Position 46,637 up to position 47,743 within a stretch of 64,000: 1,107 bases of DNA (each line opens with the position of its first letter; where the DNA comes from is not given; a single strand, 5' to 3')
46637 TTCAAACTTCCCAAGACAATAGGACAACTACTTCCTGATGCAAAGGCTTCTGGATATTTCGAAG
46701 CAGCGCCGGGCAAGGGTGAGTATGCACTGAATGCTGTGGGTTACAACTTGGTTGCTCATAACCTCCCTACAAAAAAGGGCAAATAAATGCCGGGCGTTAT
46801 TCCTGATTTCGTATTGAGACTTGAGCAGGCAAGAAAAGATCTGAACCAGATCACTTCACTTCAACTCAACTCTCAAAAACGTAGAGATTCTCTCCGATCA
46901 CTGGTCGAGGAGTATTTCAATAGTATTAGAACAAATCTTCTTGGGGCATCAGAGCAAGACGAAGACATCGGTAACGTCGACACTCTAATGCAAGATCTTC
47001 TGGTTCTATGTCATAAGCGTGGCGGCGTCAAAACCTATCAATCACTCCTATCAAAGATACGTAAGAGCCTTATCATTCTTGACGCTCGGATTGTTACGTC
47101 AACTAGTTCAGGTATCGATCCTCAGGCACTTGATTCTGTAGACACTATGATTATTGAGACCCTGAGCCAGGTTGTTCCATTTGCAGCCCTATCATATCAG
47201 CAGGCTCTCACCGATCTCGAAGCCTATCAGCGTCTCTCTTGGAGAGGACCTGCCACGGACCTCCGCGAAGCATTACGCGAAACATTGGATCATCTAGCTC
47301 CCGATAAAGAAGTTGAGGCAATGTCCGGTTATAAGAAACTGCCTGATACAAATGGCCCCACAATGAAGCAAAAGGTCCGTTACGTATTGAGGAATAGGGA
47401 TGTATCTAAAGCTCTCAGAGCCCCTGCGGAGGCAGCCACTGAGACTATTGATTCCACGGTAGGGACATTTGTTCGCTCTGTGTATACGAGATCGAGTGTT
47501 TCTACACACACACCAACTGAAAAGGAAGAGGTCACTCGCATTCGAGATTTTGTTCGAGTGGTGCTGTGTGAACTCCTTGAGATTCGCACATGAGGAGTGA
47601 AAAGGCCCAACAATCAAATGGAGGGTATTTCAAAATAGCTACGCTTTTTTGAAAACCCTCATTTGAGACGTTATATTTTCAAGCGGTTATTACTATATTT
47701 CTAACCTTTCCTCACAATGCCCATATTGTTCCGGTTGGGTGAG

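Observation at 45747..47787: tRNA-Asn-linked ~2-kb islet bounded by a perfect 33-bp direct repeat, carrying an unassignable two-gene operon (wHTH-like protein + R-x5-H HEPN-like protein)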

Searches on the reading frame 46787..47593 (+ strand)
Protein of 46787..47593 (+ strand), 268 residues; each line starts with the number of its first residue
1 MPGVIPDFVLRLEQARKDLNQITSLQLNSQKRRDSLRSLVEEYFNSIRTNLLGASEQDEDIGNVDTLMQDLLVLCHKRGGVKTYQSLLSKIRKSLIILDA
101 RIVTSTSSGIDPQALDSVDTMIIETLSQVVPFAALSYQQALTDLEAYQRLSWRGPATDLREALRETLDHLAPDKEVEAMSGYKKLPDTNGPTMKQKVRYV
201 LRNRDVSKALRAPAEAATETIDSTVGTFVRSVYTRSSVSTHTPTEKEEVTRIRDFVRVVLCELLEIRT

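Call 7: search_protein_families(library=pfam, proteins=[window:46787-47593:+], max_evalue=1)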
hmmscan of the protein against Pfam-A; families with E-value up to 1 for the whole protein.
window:46787-47593:+ (268 aa): 2 families
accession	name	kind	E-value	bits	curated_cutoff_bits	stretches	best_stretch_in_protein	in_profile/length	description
PF18165.6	pP_pnuc_1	-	1.3e-11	44.7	26.3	1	136-229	12-105/133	Predicted pPIWI-associating nuclease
PF18010.7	HTH_49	-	0.069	13.7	27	1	174-184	12-22/29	Cry35Ab1 HTH C-terminal domain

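Call 8: search_protein_families(library=padloc, proteins=[window:46787-47593:+], max_evalue=1)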
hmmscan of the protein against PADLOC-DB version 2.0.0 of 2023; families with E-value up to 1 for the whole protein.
window:46787-47593:+ (268 aa): 1 family
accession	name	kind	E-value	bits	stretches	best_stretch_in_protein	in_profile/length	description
PDLC02413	Aga_Nuclease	-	3.6e-09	34.3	1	153-246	33-129/267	-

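Call 9: search_protein_families(library=phrogs, proteins=[window:46787-47593:+], max_evalue=1)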
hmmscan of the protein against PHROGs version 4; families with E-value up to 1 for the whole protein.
window:46787-47593:+ (268 aa): 3 families
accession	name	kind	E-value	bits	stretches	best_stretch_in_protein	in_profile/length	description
phrog_29508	-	unknown function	0.039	14.3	1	137-202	28-98/305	-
phrog_5237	-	unknown function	0.12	13.5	1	122-153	25-56/127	-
phrog_9704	-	unknown function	0.29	11.9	1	21-98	31-105/151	-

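Call 10: search_protein_families(library=ncbifam, proteins=[window:46787-47593:+], max_evalue=1)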
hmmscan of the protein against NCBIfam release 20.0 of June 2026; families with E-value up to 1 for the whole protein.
window:46787-47593:+ (268 aa): 0 families

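Call 11: find_homologous_proteins(query=window:46787-47593:+)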
Query window:46787-47593:+ (268 aa): 1289 proteins with E <= 0.001 among 3066 candidates; the best 120 are listed.
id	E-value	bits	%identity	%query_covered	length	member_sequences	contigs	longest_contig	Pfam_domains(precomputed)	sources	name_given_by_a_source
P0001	3.6e-154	529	93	100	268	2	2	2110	PF18165.7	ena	-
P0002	5.8e-127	440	77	99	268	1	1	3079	PF18165.7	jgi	-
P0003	9.5e-124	430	75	100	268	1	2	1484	PF18165.7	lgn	-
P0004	9.1e-120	417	73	100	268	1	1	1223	PF18165.7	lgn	-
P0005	4.0e-119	415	73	100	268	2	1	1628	PF18165.7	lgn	-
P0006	4.7e-117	408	70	100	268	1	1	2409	PF18165.7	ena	-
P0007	1.1e-116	407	72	100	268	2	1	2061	PF18165.7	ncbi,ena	-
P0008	4.2e-116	405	70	100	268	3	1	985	PF18165.7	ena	-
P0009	1.1e-115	403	70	100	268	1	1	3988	PF18165.7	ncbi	-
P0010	1.7e-115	403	71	99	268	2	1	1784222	PF18165.7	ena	-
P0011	6.9e-115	401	70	100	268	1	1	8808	PF18165.7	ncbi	-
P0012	1.4e-114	400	69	100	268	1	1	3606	PF18165.7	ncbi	-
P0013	1.6e-114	400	71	99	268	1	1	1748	PF18165.7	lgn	-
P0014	6.5e-114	398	70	100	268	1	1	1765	PF18165.7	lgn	-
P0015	1.9e-113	396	70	100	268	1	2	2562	PF18165.7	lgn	-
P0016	9.7e-113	394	68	100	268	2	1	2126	PF18165.7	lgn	-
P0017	1.9e-112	393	68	100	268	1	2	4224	PF18165.7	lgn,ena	-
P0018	3.7e-112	392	68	100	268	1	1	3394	PF18165.7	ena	-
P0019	4.0e-111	389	67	100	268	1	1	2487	PF18165.7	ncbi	-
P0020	4.7e-111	388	70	100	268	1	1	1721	PF18165.7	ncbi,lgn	-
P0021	2.7e-110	386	67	100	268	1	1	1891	PF18165.7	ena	-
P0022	1.1e-109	384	68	100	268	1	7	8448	PF18165.7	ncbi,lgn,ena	-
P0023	2.5e-109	383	68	99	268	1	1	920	PF18165.7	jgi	-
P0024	3.9e-108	379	67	99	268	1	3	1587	PF18165.7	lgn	-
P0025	8.5e-108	378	65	98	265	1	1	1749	PF18165.7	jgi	jgi:hypothetical protein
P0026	1.3e-107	377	66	100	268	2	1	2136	PF18165.7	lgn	-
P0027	1.8e-107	377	66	100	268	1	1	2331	PF18165.7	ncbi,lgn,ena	-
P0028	2.7e-107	376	66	100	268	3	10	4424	PF18165.7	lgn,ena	-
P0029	4.5e-106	372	66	100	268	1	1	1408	PF18165.7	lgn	-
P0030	1.8e-105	370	75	86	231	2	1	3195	PF18165.7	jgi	-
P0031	7.9e-105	368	66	100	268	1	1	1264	PF18165.7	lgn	-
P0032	2.0e-104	367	64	100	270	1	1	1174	PF18165.7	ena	-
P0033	6.5e-104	365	63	100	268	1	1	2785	PF18165.7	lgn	-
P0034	6.6e-104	365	64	100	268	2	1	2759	PF18165.7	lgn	-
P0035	8.4e-104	365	65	100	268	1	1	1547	PF18165.7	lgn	-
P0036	1.2e-103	364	64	100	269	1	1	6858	PF18165.7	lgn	-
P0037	5.1e-103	362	64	100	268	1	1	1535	PF18165.7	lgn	-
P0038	2.0e-102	360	64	98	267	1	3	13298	PF18165.7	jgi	jgi:hypothetical protein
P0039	2.4e-102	360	63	100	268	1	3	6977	PF18165.7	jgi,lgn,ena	-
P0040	2.8e-102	360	62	100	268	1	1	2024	PF18165.7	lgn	-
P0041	4.8e-102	359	62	100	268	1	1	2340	PF18165.7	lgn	-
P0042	8.4e-102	358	61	100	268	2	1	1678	PF18165.7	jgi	jgi:hypothetical protein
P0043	8.7e-102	358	63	100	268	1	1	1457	PF18165.7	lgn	-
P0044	2.3e-100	353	63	100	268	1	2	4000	PF18165.7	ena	-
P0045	3.0e-100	353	62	100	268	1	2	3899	PF18165.7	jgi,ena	-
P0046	1.0e-99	351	64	99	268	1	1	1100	PF18165.7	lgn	-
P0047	1.4e-99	351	63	100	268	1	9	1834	PF18165.7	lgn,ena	-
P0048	3.1e-99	350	59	100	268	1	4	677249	PF18165.7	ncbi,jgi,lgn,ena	ncbi:MAG: hypothetical protein ABSG22_11270 [Sedimentisphaerales bacterium]|jgi:hypothetical protein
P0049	1.2e-98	348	70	87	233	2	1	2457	PF18165.7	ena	-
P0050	1.3e-98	348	61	99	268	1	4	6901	PF18165.7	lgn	-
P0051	1.4e-98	347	61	100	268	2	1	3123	PF18165.7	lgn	-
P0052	7.3e-98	345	63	99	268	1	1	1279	PF18165.7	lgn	-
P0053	7.9e-97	342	60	100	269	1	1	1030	PF18165.7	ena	-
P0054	2.1e-96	340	59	100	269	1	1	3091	PF18165.7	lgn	-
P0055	7.2e-96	339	61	96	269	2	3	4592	PF18165.7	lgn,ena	-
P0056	7.5e-96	339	61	99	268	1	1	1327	PF18165.7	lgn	-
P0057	1.4e-95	338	58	100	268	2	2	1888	PF18165.7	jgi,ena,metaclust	metaclust:\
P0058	2.1e-95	337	59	100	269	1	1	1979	PF18165.7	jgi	jgi:Predicted pPIWI-associating nuclease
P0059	2.7e-95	337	59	99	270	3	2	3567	PF18165.7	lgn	-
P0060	2.8e-95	337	59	97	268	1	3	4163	PF18165.7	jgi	jgi:hypothetical protein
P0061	3.7e-95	336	58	100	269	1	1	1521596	PF18165.7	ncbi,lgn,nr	ncbi:MAG: hypothetical protein IPM20_00635 [Gammaproteobacteria bacterium]|nr:hypothetical protein [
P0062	5.2e-95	336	59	99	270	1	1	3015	PF18165.7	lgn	-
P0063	8.6e-95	335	60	95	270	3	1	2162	PF18165.7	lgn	-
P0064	9.7e-95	335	59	99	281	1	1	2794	PF18165.7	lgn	-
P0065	1.7e-94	334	62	97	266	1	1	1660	PF18165.7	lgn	-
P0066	2.3e-94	334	56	100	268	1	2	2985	PF18165.7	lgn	-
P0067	4.4e-94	333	58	99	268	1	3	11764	PF18165.7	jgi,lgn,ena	-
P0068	4.6e-94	333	57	99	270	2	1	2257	PF18165.7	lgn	-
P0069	5.4e-94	332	59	100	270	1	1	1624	PF18165.7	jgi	jgi:hypothetical protein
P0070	7.3e-94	332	60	99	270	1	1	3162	PF18165.7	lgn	-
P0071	9.8e-94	332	59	100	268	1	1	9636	PF18165.7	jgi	-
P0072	1.4e-93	331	58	100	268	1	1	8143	PF18165.7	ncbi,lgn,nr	ncbi:hypothetical protein JW887_04810 [Candidatus Dojkabacteria bacterium]|nr:hypothetical protein [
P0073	1.7e-93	331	56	99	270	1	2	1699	PF18165.7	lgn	-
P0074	2.1e-93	331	59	100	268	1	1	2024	PF18165.7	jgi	jgi:Predicted pPIWI-associating nuclease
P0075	5.5e-93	329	60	99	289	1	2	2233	PF18165.7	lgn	-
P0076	7.3e-93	329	59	99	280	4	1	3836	PF18165.7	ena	-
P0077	9.0e-93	328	58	98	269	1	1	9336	PF18165.7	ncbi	-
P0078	1.2e-92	328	57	100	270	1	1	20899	PF18165.7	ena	-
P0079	1.2e-92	328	58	99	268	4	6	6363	PF18165.7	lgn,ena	-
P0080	1.5e-92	328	58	97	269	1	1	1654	PF18165.7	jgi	jgi:hypothetical protein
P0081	2.0e-92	327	59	97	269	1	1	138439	PF18165.7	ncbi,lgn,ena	-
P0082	2.8e-92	327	57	99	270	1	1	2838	PF18165.7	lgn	-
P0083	5.2e-92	326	58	100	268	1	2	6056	PF18165.7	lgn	-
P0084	5.9e-92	326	57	100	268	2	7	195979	PF18165.7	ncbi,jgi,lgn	jgi:hypothetical protein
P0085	8.8e-92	325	58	100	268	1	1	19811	PF18165.7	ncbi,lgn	-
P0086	1.2e-91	325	58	99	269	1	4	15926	PF18165.7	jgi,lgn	jgi:hypothetical protein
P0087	1.7e-91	324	58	99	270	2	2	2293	PF18165.7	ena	-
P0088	2.0e-91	324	58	95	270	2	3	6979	PF18165.7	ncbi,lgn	-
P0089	2.2e-91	324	59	97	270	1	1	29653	PF18165.7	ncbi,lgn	-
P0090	3.0e-91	323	56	90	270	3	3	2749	PF18165.7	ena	-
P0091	6.2e-91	322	58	99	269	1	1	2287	PF18165.7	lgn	-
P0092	6.6e-91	322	57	99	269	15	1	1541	PF18165.7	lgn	-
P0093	1.3e-90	321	57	98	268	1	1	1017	PF18165.7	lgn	-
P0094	1.5e-90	321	58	100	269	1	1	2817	PF18165.7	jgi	-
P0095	1.7e-90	321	58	99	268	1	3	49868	PF18165.7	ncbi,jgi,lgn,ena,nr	ncbi:MAG TPA: hypothetical protein VI749_02245 [Candidatus Omnitrophota bacterium]|nr:hypothetical p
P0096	1.8e-90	321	58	99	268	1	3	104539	PF18165.7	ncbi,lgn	-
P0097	3.6e-90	320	60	98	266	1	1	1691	PF18165.7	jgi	jgi:hypothetical protein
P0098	3.9e-90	320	59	98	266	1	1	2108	PF18165.7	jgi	jgi:hypothetical protein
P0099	6.2e-90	319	59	99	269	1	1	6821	PF18165.7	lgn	-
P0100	9.4e-90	319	58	99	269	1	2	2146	PF18165.7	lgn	-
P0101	1.1e-89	318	58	99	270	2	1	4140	PF18165.7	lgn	-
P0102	1.5e-89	318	59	99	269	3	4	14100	PF18165.7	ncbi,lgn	-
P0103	1.8e-89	318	56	100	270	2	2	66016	PF18165.7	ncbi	ncbi:MAG: pPIWI-associating nuclease domain-containing protein [Casimicrobiaceae bacterium]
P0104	2.0e-89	317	58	99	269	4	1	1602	PF18165.7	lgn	-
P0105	2.0e-89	317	57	100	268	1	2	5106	PF18165.7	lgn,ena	-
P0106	2.1e-89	317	55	99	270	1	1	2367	PF18165.7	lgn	-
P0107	2.2e-89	317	58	99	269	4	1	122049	PF18165.7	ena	-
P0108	2.7e-89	317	59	100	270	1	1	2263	PF18165.7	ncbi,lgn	-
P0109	2.8e-89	317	57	99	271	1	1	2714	PF18165.7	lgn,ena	-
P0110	5.1e-89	316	56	100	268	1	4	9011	PF18165.7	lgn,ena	-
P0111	1.2e-88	315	58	98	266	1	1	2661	PF18165.7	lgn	-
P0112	1.5e-88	315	55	100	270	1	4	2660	PF18165.7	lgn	-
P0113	1.9e-88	314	58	99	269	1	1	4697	PF18165.7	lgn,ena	-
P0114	2.2e-88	314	58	99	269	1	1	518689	PF18165.7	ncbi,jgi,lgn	jgi:hypothetical protein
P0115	2.2e-88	314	58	100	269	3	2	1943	PF18165.7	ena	-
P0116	2.7e-88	314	55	98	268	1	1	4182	PF18165.7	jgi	-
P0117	3.1e-88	314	56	100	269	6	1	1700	PF18165.7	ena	-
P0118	8.5e-88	312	54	100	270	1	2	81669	PF18165.7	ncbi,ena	-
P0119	1.1e-87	312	57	99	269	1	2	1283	PF18165.7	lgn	-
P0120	1.5e-87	311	56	99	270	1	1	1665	PF18165.7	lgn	-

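Call 15: find_related_loci(query=A1, collection=genome_contigs, flank=6000)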
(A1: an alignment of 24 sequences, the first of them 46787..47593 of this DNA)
Query A1 (268 aa) in genome_contigs; peptide patterns used: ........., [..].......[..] (x = any residue, [..] = any of these).
59 stretches matched a pattern; 34 encode a relative of the query (tblastn E <= 1e-3); 34 distinct loci.
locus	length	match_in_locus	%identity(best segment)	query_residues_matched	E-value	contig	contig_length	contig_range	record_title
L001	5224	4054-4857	68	1-268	2e-120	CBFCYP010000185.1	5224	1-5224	MAG TPA_asm: uncultured bacterium isolate SRR26215681_binner13_Refined_78 genome assembly, contig: ERZ25073475.23850, wh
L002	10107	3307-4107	62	1-267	5e-110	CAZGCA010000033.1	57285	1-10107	MAG TPA_asm: uncultured bacterium isolate SRP068000_co1_623 genome assembly, contig: NODE_424_length_57285_cov_9.930142,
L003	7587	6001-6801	59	1-267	7e-109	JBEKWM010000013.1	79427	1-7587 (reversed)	MAG: Sedimentisphaerales bacterium isolate SPRUCE 628 SPRUCE_628_13, whole genome shotgun sequence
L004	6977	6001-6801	58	1-267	7e-104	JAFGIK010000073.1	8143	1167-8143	MAG: Candidatus Dojkabacteria bacterium isolate Zod_Metabat.200 k87_8519069, whole genome shotgun sequence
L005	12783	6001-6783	59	8-268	1e-102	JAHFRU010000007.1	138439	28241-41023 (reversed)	MAG: Gammaproteobacteria bacterium isolate nzgw581 NODE_23_length_138440_cov_9.278248, whole genome shotgun sequence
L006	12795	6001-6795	58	4-266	3e-100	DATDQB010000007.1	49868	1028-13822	MAG TPA_asm: Candidatus Omnitrophota bacterium isolate SMAG_U7936 k141_2956375, whole genome shotgun sequence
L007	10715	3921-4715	59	1-266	7e-99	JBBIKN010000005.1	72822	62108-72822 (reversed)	MAG: Nitrospira sp. isolate QH2F170213_bin_187 NODE_166_length_72822_cov_18.345266, whole genome shotgun sequence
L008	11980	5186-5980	57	1-266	3e-98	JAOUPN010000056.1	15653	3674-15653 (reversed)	MAG: Nitrospira sp. isolate 8_1_Oct_SF_Bin54 8_1_Oct_SF_Bin54_scaffold_2115_c1, whole genome shotgun sequence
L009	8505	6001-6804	54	1-268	6e-97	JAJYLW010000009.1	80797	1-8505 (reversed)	MAG: Actinomycetes bacterium isolate DBS2-1.bin96 NODE_513_length_80797_cov_4.165489, whole genome shotgun sequence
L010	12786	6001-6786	56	5-267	3e-87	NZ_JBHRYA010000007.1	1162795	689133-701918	Luteimonas soli strain KCTC 42441 platanus_K_25_97_7, whole genome shotgun sequence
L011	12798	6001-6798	52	1-267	1e-85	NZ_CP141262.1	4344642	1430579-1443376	Luteimonas sp. R10 chromosome, complete genome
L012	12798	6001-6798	51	1-267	3e-83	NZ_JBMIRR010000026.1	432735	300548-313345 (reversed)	Arenimonas sp. MALMAid1274 k141_22, whole genome shotgun sequence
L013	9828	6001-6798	54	1-267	1e-82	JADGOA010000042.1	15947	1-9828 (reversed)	MAG: Thermoanaerobaculia bacterium isolate Chersky.15_12 contig-100_1921, whole genome shotgun sequence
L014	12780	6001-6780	52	7-267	2e-82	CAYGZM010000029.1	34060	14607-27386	MAG TPA_asm: uncultured Pirellulales bacterium isolate ERP119294_co1_448 genome assembly, contig: NODE_1373_length_34060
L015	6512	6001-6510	72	1-170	1e-78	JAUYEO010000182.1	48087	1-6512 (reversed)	MAG: Desulfobacterales bacterium isolate C21_concoct.bin.118_sub C21_k141_134943, whole genome shotgun sequence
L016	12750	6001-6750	52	21-267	5e-77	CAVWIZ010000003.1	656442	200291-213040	MAG: uncultured Acidobacteriota bacterium isolate MFD02242.bin.2.28 genome assembly, contig: contig_18517, whole genome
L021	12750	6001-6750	48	18-267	1e-69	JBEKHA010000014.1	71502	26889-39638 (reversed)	MAG: Sedimentisphaerales bacterium isolate SPRUCE 266 SPRUCE_266_14, whole genome shotgun sequence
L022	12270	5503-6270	47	11-266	6e-68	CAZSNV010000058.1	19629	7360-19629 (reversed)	MAG TPA_asm: uncultured Gemmatimonadaceae bacterium isolate SRP136066_co1_116 genome assembly, contig: NODE_2676_length_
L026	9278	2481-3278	46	1-267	1e-61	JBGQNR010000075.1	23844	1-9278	MAG: Acidobacteriota bacterium isolate OBJ2_061818_130_43 k141_1300365_length_23844_cov_11.9978, whole genome shotgun se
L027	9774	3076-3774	45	36-268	1e-60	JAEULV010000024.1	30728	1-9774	MAG: Hyphomicrobiaceae bacterium isolate new MAG-130 k141_932367, whole genome shotgun sequence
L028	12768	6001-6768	43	5-266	2e-58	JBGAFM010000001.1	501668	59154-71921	MAG: Thiobacillus sp. isolate MAG_MBR_H125.52 MBRH125-52_opera_contig_114, whole genome shotgun sequence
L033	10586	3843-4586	41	13-266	2e-47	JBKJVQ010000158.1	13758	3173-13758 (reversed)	MAG: Methyloligellaceae bacterium isolate swi_bin.105 k127_5418899, whole genome shotgun sequence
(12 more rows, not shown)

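Call 21: find_encoding_contigs(protein=P0001, flank=10000, max_places=6)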
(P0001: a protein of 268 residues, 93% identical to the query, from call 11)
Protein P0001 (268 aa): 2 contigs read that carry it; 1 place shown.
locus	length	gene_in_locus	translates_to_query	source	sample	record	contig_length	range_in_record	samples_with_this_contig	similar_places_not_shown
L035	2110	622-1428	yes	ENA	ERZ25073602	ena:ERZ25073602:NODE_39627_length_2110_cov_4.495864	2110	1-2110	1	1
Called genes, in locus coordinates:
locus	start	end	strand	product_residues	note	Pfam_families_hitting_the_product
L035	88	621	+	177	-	-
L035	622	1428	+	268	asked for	PF18165:pP_pnuc_1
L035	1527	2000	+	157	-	PF13353:Fer4_12 (weak), PF04055:Radical_SAM (weak)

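Call 22: find_encoding_contigs(protein=P0002, flank=10000, max_places=6)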
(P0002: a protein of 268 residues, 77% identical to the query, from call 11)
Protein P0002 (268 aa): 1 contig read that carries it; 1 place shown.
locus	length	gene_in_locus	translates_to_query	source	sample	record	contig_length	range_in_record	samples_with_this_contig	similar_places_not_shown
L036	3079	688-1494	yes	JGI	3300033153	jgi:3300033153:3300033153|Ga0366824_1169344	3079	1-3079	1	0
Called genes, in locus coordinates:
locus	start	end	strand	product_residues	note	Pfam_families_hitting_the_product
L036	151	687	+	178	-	-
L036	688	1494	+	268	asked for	PF18165:pP_pnuc_1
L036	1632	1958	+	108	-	-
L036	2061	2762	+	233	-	-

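Call 24: predict_structure(alignment_id=A1)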
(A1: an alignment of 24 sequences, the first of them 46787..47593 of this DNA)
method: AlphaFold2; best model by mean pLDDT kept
length: 268 residues; sequences in the alignment: 24
mean_pLDDT: 81.1   pTM: 0.53
mean pLDDT of the five models: 81.1, 80.8, 79.8, 78.0, 77.3
residues with pLDDT >= 90: 101; 70-90: 121; 50-70: 19; < 50: 27
segments of 3 or more residues with pLDDT < 50: 105-114, 230-242
pLDDT, mean of each block of 10 residues (from residue 1): 74 90 85 90 84 61 90 86 91 85 48 65 92 91 79 86 94 91 84 93 86 86 72 40 71 92 83
secondary structure, 60 per line:
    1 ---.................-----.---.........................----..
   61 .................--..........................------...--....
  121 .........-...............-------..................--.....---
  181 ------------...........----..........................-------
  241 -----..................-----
elements in order: H4-20 H30-54 H59-77 H81-105 H117-129 H131-145 H153-170 H173-177 H193-203 H208-233 H246-263

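Call 28: fold_search(model_id=the predicted structure, library=pdb)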
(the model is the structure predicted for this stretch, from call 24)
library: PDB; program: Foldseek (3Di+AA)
matches with E <= 10: 186; with E <= 0.001: 0
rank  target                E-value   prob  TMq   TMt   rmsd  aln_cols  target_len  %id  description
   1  6me9_B                2.3e-01  0.47  0.26  0.19  18.7       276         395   12  XFEL crystal structure of human melatonin receptor MT2 in complex with ramelteon (released 2019-04-24)
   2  4rwd_B                4.1e-01  0.25  0.23  0.17  19.3       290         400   11  XFEL structure of the human delta opioid receptor in complex with a bifunctional peptide (released 2015-01-14)
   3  4rwd_A                4.9e-01  0.23  0.23  0.17  19.3       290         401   11  XFEL structure of the human delta opioid receptor in complex with a bifunctional peptide (released 2015-01-14)
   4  4or2_B                6.3e-01  0.25  0.25  0.19  18.6       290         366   10  Human class C G protein-coupled metabotropic glutamate receptor 1 in complex with a negative allosteric modulator (released 2014-03-19)
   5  5fsh_A                6.6e-01  0.33  0.31  0.21  13.8       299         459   13  Crystal structure of Thermus thermophilus Csm6 (released 2016-01-27)
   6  1quu                  6.6e-01  0.13  0.16  0.17  22.5       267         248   15  CRYSTAL STRUCTURE OF TWO CENTRAL SPECTRIN-LIKE REPEATS FROM ALPHA-ACTININ (released 1999-08-20)
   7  4n4w_A                8.0e-01  0.23  0.27  0.17  20.3       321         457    9  Structure of the human smoothened receptor in complex with SANT-1. (released 2014-01-22)
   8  1k7w_C                8.0e-01  0.15  0.24  0.15  20.8       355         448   11  Crystal Structure of S283A Duck Delta 2 Crystallin Mutant (released 2002-03-06)
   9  1hy0_B                8.4e-01  0.21  0.24  0.16  22.9       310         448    9  CRYSTAL STRUCTURE OF WILD TYPE DUCK DELTA 1 CRYSTALLIN (EYE LENS PROTEIN) (released 2001-04-21)
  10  1dcn_B                8.4e-01  0.20  0.26  0.18  23.1       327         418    9  INACTIVE MUTANT H162N OF DELTA 2 CRYSTALLIN WITH BOUND ARGININOSUCCINATE (released 1999-04-27)
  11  7jni_B                8.8e-01  0.18  0.23  0.17  18.9       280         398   12  Crystal structure of the angiotensin II type 2 receptoror (AT2R) in complex with EMA401 (released 2022-02-09)
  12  4yay                  9.2e-01  0.20  0.26  0.19  18.6       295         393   11  XFEL structure of human Angiotensin Receptor (released 2015-04-22)
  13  1auw_A                9.2e-01  0.16  0.26  0.17  21.0       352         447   11  H91N DELTA 2 CRYSTALLIN FROM DUCK (released 1998-03-18)
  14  7mz9_B                9.2e-01  0.16  0.24  0.12  20.2       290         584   11  Cryo-EM structure of minimal TRPV1 with 1 partially bound RTX (released 2021-09-22)
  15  8c8q_C                9.7e-01  0.18  0.25  0.25  21.9       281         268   11  Cytochrome c oxidase from Schizosaccharomyces pombe (released 2023-03-01)
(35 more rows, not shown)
